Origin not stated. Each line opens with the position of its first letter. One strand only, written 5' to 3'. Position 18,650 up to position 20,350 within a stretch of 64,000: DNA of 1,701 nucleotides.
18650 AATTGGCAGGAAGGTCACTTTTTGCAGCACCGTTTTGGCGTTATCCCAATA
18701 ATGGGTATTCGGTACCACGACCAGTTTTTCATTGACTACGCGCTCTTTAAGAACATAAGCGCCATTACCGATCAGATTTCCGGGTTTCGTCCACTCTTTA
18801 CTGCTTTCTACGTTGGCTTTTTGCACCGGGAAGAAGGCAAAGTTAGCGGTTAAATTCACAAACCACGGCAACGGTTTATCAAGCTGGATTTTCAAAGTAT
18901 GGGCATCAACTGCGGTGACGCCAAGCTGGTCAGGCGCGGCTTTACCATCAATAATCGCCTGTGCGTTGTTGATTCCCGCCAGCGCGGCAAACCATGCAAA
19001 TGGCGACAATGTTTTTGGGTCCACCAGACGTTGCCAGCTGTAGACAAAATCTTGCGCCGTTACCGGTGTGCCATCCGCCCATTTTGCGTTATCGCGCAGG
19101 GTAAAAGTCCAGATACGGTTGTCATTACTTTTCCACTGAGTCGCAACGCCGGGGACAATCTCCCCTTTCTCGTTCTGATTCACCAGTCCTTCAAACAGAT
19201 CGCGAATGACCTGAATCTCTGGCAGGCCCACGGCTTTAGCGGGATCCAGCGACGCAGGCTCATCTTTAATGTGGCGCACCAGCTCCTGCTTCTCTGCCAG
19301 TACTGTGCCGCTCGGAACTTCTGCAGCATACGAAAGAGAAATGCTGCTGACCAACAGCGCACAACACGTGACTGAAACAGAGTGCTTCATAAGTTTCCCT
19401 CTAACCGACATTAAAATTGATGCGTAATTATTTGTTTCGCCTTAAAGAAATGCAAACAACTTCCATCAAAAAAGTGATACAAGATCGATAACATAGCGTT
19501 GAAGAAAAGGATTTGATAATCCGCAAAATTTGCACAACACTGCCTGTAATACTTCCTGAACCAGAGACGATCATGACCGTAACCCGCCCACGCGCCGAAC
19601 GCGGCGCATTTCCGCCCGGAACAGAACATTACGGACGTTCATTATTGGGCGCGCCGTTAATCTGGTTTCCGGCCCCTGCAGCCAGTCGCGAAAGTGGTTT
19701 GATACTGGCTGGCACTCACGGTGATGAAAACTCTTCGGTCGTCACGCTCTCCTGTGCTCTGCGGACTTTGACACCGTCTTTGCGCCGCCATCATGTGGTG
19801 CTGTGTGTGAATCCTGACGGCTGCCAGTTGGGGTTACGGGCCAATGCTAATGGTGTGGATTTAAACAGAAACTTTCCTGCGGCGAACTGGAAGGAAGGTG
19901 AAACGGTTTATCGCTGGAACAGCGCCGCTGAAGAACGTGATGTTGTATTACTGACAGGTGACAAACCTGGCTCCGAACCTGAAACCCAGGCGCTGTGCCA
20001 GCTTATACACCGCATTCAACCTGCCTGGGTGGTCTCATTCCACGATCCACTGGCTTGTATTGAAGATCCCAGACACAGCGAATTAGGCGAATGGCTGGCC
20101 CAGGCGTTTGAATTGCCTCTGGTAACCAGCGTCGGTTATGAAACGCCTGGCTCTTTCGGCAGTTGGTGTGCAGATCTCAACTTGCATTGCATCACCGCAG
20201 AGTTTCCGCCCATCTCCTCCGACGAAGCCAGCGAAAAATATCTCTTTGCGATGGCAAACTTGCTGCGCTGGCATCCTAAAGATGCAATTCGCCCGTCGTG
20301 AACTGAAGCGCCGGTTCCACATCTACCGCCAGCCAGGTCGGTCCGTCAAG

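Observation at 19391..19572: mppA and mpaA are directly divergent; the pgrR/ycjY block expected from K-12 is absent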

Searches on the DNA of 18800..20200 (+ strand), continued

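Call 55: get_annotated_region(hit=H28, flank=4500)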
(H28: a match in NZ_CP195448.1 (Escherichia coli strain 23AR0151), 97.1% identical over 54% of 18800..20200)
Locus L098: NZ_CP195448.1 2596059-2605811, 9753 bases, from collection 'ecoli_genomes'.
description: Escherichia coli strain 23AR0151 chromosome, complete genome
organism: Escherichia coli strain 23AR0151 (NCBI taxid 562)
replicon: chromosome; assembly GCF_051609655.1
host: Homo sapiens; source: sputum; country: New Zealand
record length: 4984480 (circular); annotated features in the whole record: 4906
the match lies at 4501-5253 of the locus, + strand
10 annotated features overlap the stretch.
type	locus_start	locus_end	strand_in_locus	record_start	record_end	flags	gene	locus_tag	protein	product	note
CDS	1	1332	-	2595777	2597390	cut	mppA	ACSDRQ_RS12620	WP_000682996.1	murein tripeptide ABC transporter substrate-binding protein MppA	-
CDS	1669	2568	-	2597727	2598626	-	pgrR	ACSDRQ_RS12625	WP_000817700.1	DNA-binding transcriptional regulator PgrR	-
CDS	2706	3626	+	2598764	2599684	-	ycjY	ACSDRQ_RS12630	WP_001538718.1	alpha/beta hydrolase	-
CDS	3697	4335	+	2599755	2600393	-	-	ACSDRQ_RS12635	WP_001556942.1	SDR family oxidoreductase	-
CDS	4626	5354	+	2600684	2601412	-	mpaA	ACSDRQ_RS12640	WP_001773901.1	murein tripeptide amidase MpaA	-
CDS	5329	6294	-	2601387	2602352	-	ycjG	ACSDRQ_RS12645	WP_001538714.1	L-Ala-D/L-Glu epimerase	-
CDS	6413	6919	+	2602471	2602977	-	tpx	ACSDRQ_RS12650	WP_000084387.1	thiol peroxidase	-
CDS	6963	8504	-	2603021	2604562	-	tyrR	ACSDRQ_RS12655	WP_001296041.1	transcriptional regulator TyrR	-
CDS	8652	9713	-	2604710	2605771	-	ycjF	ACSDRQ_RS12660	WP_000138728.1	YcjF family protein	-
CDS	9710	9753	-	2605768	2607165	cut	ycjX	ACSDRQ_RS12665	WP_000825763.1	YcjX family protein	-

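Call 61: search_rna_families(source=window, start=19200, end=19800, threshold=evalue, max_evalue=1)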
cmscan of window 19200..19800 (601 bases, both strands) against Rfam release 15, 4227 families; matches with E-value up to 1: 0.
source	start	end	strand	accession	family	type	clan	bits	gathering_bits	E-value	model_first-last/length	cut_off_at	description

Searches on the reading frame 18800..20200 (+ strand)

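Call 45: search_protein_families(library=pfam, proteins=[L004:1289-2185:-, L004:2326-3243:+, L004:4197-4832:+])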
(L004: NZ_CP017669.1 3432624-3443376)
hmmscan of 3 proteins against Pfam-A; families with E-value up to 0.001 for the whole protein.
L004:1289-2185:- (298 aa): 2 families
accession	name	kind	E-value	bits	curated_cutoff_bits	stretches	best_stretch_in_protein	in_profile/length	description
PF03466.25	LysR_substrate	-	6.6e-35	120.8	28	1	89-293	2-205/209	LysR substrate binding domain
PF00126.33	HTH_1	-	1.6e-21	76.5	26.6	1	6-64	2-60/60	Bacterial regulatory helix-turn-helix protein, lysR family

L004:2326-3243:+ (306 aa): 6 families
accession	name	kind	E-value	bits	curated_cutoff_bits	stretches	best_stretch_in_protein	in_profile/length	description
PF02129.25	Peptidase_S15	-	7.7e-11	42.6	23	1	17-162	4-148/262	X-Pro dipeptidyl-peptidase (S15 family)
PF01738.24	DLH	-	2.9e-09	37.3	21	1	28-135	11-123/217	Dienelactone hydrolase family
PF12146.15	Hydrolase_4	-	3e-09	37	27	1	36-285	5-236/239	Serine aminopeptidase, S33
PF00561.26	Abhydrolase_1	-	9.6e-08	32.4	25.8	1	35-287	1-244/245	alpha/beta hydrolase fold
PF12740.14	PETase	-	2.8e-07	30.6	28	1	21-145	43-161/263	PET hydrolase-like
PF00326.27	Peptidase_S9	-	4.7e-05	23.4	22.6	1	58-131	10-85/213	Prolyl oligopeptidase family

L004:4197-4832:+ (212 aa): 4 families
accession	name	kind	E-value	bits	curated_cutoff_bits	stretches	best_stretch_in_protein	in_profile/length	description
PF13460.12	NAD_binding_10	-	1.2e-52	178.9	27.2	1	8-189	1-184/184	NAD(P)H-binding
PF05368.20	NmrA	-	2.4e-10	40.9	27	1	2-100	3-104/298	NmrA-like family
PF01370.27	Epimerase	-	2.6e-07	30.7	20.9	1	4-117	1-130/240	NAD dependent epimerase/dehydratase family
PF01073.25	3Beta_HSD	-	0.0004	20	22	0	5-72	1-72/280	3-beta hydroxysteroid dehydrogenase/isomerase family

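Call 63: find_homologous_proteins(query=L097:1827-2744:+, max_evalue=1e-30)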
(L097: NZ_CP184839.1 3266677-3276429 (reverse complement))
Query L097:1827-2744:+ (306 aa): 5356 proteins with E <= 1e-30 among 6557 candidates; the best 120 are listed.
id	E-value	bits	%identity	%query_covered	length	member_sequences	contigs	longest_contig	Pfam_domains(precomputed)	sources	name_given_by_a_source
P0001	0.0e+0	1045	97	91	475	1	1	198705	PF00326.28,PF12740.15,PF01738.25,PF00561.27,PF12146.16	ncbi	-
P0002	8.4e-209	710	90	100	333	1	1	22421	PF02129.25,PF12740.15,PF01738.25,PF00561.27,PF12146.16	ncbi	-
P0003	1.4e-198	676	98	100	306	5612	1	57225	PF02129.25,PF12740.15,PF01738.25,PF00561.27,PF12146.16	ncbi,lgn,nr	ncbi:TPA: alpha/beta hydrolase [Escherichia coli]|nr:alpha/beta hydrolase [Escherichia coli]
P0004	5.1e-197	671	97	100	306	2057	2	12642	PF02129.25,PF12740.15,PF01738.25,PF00561.27,PF12146.16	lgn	-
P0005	2.1e-180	617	88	100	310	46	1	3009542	PF02129.25,PF12740.15,PF12697.14,PF01738.25,PF00561.27,PF12146.16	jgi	jgi:hypothetical protein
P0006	1.9e-179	614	88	100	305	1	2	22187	PF02129.25,PF00326.28,PF12697.14,PF01738.25,PF00561.27,PF12146.16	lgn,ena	-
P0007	1.1e-176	605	91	100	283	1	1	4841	PF12146.16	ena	-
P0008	9.0e-176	602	87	100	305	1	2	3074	PF02129.25,PF12697.14,PF01738.25,PF00561.27,PF12146.16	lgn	-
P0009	8.5e-175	598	86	100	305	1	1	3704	PF12697.14,PF01738.25,PF00561.27,PF12146.16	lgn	-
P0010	5.7e-171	586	84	100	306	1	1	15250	PF00326.28,PF12697.14,PF01738.25,PF00561.27,PF12146.16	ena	-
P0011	1.5e-170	584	83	100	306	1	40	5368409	PF00326.28,PF12697.14,PF01738.25,PF00561.27,PF12146.16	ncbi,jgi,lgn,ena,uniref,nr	ncbi:alpha/beta hydrolase [Pluralibacter gergoviae]|uniref:Alpha/beta hydrolase n=1 Tax=Pluralibacte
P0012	1.7e-170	584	84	99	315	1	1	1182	PF02129.25,PF00326.28,PF12740.15,PF01738.25,PF00561.27,PF12146.16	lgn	-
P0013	1.9e-170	584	83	100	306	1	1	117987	PF00326.28,PF12697.14,PF01738.25,PF00561.27,PF12146.16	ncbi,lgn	ncbi:TPA: alpha/beta hydrolase [Pluralibacter gergoviae]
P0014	3.6e-170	583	83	100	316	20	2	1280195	PF02129.25,PF12697.14,PF01738.25,PF00561.27,PF12146.16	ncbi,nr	ncbi:alpha/beta hydrolase [Rhizobium sp. Td3]|nr:alpha/beta hydrolase [Rhizobium sp. RM] NWJ25919.1 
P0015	4.1e-170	583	83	100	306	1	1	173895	PF00326.28,PF12697.14,PF01738.25,PF00561.27,PF12146.16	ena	-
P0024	5.5e-169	579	84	97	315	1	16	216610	PF02129.25,PF01738.25,PF00561.27,PF12146.16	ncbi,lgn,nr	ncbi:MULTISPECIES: alpha/beta hydrolase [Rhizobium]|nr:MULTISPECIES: alpha/beta hydrolase [Rhizobium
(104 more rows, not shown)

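Call 64: find_encoding_contigs(protein=P0011, flank=5000, max_places=2)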
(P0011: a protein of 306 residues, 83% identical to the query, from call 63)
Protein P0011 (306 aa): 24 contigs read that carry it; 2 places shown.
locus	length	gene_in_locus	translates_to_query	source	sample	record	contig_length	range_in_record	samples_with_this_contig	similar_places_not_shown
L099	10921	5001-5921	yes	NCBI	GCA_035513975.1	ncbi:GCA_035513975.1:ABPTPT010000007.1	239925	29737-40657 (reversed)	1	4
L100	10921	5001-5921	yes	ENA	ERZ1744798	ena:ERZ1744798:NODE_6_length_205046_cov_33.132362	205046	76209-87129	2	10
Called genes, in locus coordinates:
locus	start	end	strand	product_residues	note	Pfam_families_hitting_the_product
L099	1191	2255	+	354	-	PF00356:LacI, PF00532:Peripla_BP_1, PF13407:Peripla_BP_4, PF13377:Peripla_BP_3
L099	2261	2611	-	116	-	PF00903:Glyoxalase, PF12681:Glyoxalase_2 (weak), PF18029:Glyoxalase_6 (weak)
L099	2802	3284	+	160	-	PF00255:GSHPx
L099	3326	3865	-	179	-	PF13302:Acetyltransf_3, PF00583:Acetyltransf_1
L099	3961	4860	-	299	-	PF00126:HTH_1, PF03466:LysR_substrate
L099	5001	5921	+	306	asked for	PF01738:DLH (weak), PF00561:Abhydrolase_1 (weak), PF12146:Hydrolase_4, PF12697:Abhydrolase_6, PF00326:Peptidase_S9 (weak)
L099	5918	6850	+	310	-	PF12740:PETase (weak), PF01738:DLH (weak), PF02129:Peptidase_S15, PF00561:Abhydrolase_1, PF12146:Hydrolase_4 (weak), PF12697:Abhydrolase_6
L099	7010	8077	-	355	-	PF01370:Epimerase, PF04321:RmlD_sub_bind (faint), PF22917:PRISE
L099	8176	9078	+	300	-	PF00126:HTH_1, PF03466:LysR_substrate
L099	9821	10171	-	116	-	PF07377:DUF1493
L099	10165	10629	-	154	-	PF26636:DUF8209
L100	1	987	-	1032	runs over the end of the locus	PF02837:Glyco_hydro_2_N, PF22666:Glyco_hydro_2_N2 (faint), PF00703:Glyco_hydro_2, PF02836:Glyco_hydro_2_C, PF16353:LacZ_4, PF02929:Bgal_small_N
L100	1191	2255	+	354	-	PF00356:LacI, PF00532:Peripla_BP_1, PF13407:Peripla_BP_4, PF13377:Peripla_BP_3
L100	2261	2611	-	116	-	PF00903:Glyoxalase, PF12681:Glyoxalase_2 (weak), PF18029:Glyoxalase_6 (weak)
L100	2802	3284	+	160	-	PF00255:GSHPx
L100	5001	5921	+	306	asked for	PF01738:DLH (weak), PF00561:Abhydrolase_1 (weak), PF12146:Hydrolase_4, PF12697:Abhydrolase_6, PF00326:Peptidase_S9 (weak)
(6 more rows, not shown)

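Call 65: find_encoding_contigs(protein=P0024, flank=5000, max_places=2)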
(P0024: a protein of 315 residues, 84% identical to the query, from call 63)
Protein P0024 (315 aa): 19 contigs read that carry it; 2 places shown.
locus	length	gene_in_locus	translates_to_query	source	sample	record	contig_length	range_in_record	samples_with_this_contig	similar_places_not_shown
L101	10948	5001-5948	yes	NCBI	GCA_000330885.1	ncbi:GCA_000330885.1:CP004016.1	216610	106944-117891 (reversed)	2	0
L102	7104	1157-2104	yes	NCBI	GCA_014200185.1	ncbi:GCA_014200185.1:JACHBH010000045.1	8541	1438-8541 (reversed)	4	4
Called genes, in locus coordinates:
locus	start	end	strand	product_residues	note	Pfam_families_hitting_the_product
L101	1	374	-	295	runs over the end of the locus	PF02826:2-Hacid_dh_C (weak), PF03446:NAD_binding_2, PF03807:F420_oxidored (faint), PF14833:NAD_binding_11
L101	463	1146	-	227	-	PF00392:GntR, PF07729:FCD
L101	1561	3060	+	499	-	PF00665:rve, PF22483:Mu-transpos_C_2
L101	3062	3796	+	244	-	PF01695:IstB_IS21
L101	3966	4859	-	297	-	PF00126:HTH_1, PF03466:LysR_substrate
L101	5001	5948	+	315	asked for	PF01738:DLH, PF02129:Peptidase_S15, PF12146:Hydrolase_4, PF00561:Abhydrolase_1 (weak)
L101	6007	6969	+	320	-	PF01738:DLH, PF02129:Peptidase_S15, PF00326:Peptidase_S9 (weak), PF12146:Hydrolase_4 (faint)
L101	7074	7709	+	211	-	PF01370:Epimerase (faint), PF05368:NmrA, PF13460:NAD_binding_10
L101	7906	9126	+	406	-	PF02899:Phage_int_SAM_1 (faint), PF13495:Phage_int_SAM_4 (faint), PF00589:Phage_integrase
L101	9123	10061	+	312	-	PF00589:Phage_integrase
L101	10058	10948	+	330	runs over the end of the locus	PF02899:Phage_int_SAM_1, PF00589:Phage_integrase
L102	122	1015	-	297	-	PF00126:HTH_1, PF03466:LysR_substrate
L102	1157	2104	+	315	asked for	PF01738:DLH, PF02129:Peptidase_S15, PF12146:Hydrolase_4, PF00561:Abhydrolase_1 (weak)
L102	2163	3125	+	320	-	PF01738:DLH, PF02129:Peptidase_S15, PF00326:Peptidase_S9 (weak), PF12146:Hydrolase_4 (faint)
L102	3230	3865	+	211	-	PF01370:Epimerase (faint), PF05368:NmrA, PF13460:NAD_binding_10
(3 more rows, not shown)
